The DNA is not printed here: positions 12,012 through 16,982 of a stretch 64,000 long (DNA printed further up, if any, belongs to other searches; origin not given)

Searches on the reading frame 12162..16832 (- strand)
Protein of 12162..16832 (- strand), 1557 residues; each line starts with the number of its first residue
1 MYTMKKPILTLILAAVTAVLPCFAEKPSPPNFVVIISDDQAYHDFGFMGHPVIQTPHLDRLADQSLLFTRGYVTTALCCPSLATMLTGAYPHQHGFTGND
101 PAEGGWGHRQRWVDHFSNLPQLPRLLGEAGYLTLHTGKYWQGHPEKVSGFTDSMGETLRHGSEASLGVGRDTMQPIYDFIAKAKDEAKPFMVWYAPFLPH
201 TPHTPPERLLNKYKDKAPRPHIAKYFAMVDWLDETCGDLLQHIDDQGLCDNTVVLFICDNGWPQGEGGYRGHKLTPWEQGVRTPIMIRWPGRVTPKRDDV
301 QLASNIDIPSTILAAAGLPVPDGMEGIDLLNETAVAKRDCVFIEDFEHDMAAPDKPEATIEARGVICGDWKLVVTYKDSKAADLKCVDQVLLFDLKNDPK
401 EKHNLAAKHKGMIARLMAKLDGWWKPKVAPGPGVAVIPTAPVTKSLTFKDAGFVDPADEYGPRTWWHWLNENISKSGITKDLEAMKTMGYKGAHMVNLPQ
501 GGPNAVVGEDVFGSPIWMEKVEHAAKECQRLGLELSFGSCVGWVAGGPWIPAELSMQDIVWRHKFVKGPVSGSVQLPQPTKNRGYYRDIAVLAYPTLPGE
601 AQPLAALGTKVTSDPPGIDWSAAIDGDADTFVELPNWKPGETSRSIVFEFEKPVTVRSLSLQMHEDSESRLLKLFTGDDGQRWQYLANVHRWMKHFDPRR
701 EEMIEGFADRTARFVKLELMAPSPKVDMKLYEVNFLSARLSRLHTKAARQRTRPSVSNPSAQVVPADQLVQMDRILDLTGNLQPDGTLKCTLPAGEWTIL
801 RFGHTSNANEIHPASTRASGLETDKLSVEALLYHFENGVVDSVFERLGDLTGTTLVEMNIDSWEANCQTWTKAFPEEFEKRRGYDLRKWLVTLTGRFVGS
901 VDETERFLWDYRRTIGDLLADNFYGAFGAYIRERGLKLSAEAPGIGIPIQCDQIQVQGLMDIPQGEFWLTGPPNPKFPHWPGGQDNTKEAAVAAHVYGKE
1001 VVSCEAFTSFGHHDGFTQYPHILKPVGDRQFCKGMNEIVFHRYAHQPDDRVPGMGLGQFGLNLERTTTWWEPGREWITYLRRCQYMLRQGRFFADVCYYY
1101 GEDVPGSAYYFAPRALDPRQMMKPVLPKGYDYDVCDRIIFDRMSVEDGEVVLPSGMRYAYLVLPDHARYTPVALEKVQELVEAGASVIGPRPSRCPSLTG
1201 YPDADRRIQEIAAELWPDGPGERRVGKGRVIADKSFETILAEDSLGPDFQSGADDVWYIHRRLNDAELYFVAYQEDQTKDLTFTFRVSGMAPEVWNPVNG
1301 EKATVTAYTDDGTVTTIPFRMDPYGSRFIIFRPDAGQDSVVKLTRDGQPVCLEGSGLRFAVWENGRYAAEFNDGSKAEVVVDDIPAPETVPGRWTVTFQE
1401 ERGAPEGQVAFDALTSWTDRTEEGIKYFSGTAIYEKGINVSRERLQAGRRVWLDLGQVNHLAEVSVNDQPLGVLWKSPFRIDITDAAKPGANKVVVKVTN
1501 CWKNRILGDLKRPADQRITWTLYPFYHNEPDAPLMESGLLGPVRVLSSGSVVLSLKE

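Call 6: search_protein_families(library=pfam, proteins=[window:12162-16832:-], max_evalue=0.001)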
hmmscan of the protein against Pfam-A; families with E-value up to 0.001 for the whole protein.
window:12162-16832:- (1557 aa): 6 families
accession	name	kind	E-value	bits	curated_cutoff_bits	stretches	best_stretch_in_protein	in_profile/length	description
PF17132.9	Glyco_hydro_106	-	3.3e-194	647.9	29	1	455-1308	2-741/743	alpha-L-rhamnosidase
PF00884.28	Sulfatase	-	9.8e-50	170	25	1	30-317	1-300/301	Sulfatase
PF16347.10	SGSH_C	-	1e-16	61.9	29.3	1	276-413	11-141/154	N-sulphoglucosamine sulphohydrolase, C-terminal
PF01663.27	Phosphodiest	-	5.9e-11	43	23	1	54-265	19-224/342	Type I phosphodiesterase / nucleotide pyrophosphatase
PF02837.24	Glyco_hydro_2_N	-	6.8e-05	23.3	28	1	1409-1508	44-143/169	Glycosyl hydrolases family 2, sugar binding domain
PF22666.2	Glyco_hydro_2_N2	-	0.00015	22.3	27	1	1431-1504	49-123/167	Glycosyl hydrolase 2 galactose-binding domain-like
